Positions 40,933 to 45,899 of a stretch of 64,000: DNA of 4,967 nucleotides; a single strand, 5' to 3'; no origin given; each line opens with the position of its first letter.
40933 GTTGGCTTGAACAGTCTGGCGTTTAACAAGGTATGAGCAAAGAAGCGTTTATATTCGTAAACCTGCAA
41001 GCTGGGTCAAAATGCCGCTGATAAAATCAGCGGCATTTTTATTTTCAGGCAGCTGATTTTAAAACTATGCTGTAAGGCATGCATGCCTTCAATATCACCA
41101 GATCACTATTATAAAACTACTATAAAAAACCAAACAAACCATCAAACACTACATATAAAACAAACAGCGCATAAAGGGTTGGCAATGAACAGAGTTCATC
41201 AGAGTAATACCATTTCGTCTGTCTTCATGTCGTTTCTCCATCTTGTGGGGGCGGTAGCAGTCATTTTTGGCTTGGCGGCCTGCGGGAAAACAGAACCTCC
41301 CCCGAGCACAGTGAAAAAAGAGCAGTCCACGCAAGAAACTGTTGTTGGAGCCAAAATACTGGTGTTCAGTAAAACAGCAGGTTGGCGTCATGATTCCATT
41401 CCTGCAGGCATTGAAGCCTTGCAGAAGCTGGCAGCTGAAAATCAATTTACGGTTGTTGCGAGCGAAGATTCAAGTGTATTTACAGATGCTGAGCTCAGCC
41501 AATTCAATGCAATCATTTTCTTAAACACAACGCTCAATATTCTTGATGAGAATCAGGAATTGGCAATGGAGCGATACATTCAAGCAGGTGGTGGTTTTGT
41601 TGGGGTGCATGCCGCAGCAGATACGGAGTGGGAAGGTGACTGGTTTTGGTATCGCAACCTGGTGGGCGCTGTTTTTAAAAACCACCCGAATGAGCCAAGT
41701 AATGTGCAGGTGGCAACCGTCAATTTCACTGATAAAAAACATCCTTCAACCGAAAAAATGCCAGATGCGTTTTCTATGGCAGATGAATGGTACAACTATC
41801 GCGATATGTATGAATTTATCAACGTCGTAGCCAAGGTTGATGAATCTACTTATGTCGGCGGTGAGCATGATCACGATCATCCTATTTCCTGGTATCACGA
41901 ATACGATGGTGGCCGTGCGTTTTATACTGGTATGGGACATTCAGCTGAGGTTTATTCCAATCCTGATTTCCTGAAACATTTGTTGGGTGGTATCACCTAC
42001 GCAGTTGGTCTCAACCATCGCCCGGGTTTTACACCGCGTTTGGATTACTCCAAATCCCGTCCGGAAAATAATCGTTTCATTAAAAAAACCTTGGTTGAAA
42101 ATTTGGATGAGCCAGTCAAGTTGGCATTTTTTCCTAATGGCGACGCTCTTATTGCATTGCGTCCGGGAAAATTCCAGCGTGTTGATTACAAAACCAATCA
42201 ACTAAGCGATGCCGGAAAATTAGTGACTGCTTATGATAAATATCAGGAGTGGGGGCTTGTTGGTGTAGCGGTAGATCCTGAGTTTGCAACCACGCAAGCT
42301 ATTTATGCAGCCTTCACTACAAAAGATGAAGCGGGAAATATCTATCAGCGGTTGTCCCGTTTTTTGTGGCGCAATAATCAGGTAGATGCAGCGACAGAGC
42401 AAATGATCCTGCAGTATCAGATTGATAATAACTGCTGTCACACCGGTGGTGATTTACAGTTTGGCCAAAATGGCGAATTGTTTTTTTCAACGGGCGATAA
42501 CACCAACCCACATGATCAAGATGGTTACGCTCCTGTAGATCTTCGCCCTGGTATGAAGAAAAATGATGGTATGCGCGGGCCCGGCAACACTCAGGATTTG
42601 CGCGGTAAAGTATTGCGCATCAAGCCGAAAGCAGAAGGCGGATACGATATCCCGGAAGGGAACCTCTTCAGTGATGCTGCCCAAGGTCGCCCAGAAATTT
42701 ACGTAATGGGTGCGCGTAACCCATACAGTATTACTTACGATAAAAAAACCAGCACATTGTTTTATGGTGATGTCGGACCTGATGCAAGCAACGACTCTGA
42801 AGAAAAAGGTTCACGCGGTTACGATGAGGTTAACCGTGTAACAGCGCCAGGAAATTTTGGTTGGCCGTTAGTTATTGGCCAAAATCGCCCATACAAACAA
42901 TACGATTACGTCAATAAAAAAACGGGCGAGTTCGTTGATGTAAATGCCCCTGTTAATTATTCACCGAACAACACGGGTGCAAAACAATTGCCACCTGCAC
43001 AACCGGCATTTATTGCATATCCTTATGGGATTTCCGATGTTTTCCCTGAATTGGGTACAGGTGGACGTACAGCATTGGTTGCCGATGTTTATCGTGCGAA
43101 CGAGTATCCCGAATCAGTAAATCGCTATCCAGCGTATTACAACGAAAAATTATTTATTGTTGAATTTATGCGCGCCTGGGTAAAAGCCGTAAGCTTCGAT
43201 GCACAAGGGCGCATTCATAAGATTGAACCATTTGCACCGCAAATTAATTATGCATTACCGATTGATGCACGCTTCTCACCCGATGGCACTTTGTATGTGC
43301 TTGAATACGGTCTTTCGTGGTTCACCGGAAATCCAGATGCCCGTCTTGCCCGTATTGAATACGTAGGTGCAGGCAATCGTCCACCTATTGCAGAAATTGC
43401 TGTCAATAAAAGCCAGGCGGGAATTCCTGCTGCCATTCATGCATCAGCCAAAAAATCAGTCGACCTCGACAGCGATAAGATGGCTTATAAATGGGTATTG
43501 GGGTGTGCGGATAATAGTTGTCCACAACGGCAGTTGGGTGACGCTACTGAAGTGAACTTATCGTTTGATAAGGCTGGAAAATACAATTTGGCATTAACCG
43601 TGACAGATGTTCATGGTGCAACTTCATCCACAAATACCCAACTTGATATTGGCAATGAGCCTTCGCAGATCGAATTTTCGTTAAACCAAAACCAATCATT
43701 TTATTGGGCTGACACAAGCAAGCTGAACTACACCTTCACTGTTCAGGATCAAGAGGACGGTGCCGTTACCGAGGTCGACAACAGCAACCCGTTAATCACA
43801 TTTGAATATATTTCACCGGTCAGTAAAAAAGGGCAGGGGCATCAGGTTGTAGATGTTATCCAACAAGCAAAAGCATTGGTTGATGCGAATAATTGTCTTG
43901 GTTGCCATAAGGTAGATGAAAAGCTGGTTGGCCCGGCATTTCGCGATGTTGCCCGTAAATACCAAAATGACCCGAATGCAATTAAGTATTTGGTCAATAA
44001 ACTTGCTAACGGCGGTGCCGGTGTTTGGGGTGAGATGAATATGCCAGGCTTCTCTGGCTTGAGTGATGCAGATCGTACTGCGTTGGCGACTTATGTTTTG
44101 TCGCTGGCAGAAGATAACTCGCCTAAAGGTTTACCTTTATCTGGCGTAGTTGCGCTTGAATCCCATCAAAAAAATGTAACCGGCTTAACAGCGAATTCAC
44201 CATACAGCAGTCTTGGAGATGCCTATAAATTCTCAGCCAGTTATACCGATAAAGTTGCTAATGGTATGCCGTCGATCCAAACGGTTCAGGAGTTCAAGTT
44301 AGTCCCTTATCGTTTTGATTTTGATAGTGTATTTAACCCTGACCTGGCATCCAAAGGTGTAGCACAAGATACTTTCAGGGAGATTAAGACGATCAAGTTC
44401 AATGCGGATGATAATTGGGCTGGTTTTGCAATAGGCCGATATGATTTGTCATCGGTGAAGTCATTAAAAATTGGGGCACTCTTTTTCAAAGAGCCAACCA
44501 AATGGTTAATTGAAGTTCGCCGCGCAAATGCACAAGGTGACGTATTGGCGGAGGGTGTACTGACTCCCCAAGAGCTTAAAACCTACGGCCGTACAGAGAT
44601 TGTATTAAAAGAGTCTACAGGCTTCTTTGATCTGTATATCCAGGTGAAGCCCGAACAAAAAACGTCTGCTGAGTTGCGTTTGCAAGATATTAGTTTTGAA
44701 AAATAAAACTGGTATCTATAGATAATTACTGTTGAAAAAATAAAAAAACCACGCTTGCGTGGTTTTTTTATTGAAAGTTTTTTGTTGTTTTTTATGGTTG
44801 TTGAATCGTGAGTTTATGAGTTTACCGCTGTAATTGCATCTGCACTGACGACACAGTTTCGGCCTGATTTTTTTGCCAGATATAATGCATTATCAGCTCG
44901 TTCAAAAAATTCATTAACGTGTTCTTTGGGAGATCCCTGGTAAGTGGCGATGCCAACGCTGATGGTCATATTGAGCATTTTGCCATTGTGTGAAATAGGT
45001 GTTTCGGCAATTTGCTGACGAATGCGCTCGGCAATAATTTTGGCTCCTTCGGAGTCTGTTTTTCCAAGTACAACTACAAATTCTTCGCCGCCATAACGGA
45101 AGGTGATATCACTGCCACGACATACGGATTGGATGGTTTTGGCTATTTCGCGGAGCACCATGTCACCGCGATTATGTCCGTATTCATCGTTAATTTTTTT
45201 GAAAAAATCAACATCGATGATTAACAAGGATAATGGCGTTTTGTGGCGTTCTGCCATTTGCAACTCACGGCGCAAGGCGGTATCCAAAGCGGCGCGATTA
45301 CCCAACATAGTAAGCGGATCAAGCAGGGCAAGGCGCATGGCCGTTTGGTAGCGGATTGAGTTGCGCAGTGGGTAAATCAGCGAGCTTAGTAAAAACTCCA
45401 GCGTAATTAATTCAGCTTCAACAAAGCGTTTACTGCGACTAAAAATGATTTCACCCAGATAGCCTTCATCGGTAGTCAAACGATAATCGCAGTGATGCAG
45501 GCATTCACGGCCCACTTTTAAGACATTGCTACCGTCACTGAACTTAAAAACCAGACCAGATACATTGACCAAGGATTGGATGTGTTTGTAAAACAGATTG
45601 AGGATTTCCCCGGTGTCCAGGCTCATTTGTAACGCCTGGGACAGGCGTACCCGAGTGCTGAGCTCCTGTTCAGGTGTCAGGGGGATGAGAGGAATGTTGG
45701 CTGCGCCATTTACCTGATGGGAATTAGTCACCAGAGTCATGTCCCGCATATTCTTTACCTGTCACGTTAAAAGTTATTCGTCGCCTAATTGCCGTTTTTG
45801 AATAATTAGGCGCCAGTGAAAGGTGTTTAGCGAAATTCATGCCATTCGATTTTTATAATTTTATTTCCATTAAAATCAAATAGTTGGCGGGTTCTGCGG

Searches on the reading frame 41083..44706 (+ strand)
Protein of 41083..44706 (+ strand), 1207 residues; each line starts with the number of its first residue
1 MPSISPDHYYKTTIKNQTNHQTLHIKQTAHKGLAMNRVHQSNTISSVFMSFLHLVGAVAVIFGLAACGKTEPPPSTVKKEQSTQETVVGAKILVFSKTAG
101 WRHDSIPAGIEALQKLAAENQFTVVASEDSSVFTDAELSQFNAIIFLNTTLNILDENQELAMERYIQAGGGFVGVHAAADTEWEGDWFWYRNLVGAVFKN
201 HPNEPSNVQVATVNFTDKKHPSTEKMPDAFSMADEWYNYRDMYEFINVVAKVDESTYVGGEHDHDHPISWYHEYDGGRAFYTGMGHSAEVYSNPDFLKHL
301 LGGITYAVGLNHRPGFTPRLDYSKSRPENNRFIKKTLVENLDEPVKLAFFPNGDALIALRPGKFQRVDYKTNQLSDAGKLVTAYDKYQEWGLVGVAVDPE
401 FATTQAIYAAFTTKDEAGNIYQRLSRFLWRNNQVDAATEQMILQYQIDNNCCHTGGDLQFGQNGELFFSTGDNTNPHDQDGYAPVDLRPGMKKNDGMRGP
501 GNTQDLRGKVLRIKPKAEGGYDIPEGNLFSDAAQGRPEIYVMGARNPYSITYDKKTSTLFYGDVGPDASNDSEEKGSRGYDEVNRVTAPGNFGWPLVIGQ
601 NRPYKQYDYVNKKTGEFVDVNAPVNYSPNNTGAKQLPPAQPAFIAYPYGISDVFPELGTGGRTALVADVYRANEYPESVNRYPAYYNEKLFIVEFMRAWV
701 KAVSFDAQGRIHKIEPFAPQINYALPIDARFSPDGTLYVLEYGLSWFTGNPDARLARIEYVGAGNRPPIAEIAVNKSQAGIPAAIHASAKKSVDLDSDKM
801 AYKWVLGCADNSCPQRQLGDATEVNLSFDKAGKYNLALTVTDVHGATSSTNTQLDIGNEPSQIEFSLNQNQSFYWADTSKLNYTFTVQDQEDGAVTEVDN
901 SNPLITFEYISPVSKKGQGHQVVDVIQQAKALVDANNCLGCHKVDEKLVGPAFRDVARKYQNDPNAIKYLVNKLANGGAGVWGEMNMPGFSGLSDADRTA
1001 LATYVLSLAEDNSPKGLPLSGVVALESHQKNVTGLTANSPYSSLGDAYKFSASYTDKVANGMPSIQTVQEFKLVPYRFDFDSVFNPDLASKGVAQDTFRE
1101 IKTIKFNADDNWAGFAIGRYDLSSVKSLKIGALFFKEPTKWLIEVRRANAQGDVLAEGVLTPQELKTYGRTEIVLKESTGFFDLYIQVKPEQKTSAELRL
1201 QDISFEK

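Call 60: search_protein_families(library=pfam, proteins=[window:41083-44706:+], max_evalue=0.0001)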
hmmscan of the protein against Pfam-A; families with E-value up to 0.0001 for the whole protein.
window:41083-44706:+ (1207 aa): 6 families
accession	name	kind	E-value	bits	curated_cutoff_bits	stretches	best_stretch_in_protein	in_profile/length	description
PF06283.17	ThuA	-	3.8e-73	246.6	33.4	1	91-307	1-209/209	Trehalose utilisation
PF07995.17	GSDH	-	4.7e-37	128.4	25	1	341-623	1-245/332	Glucose / Sorbosone dehydrogenase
PF00034.26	Cytochrom_C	-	7.7e-12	46.8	21.3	1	928-1008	3-89/90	Cytochrome c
PF18911.6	PKD_4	-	1.1e-07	32.3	27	1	765-852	1-80/85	PKD domain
PF13442.11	Cytochrome_CBB3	-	1.8e-06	28.6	27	1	927-1005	4-68/68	Cytochrome C oxidase, cbb3-type, subunit III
PF00801.26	PKD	-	2.2e-05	24.8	23.5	0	778-850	12-75/80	PKD domain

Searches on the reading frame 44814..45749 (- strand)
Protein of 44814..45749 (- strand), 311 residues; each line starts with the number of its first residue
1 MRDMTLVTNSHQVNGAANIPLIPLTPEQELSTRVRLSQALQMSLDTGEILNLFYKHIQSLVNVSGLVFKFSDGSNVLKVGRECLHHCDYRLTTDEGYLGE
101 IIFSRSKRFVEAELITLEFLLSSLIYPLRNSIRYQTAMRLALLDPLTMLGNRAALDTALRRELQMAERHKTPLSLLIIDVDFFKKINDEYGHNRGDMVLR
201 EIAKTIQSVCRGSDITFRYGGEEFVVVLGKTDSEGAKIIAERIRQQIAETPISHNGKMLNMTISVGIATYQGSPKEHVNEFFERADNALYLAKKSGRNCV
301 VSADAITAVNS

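Call 60: search_protein_families(library=pfam, proteins=[window:44814-45749:-], max_evalue=0.0001)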
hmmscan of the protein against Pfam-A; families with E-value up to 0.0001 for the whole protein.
window:44814-45749:- (311 aa): 1 family
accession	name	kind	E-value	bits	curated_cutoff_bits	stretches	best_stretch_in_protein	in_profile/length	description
PF00990.26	GGDEF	-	9.6e-52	175.4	23.8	1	141-298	1-160/161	Diguanylate cyclase, GGDEF domain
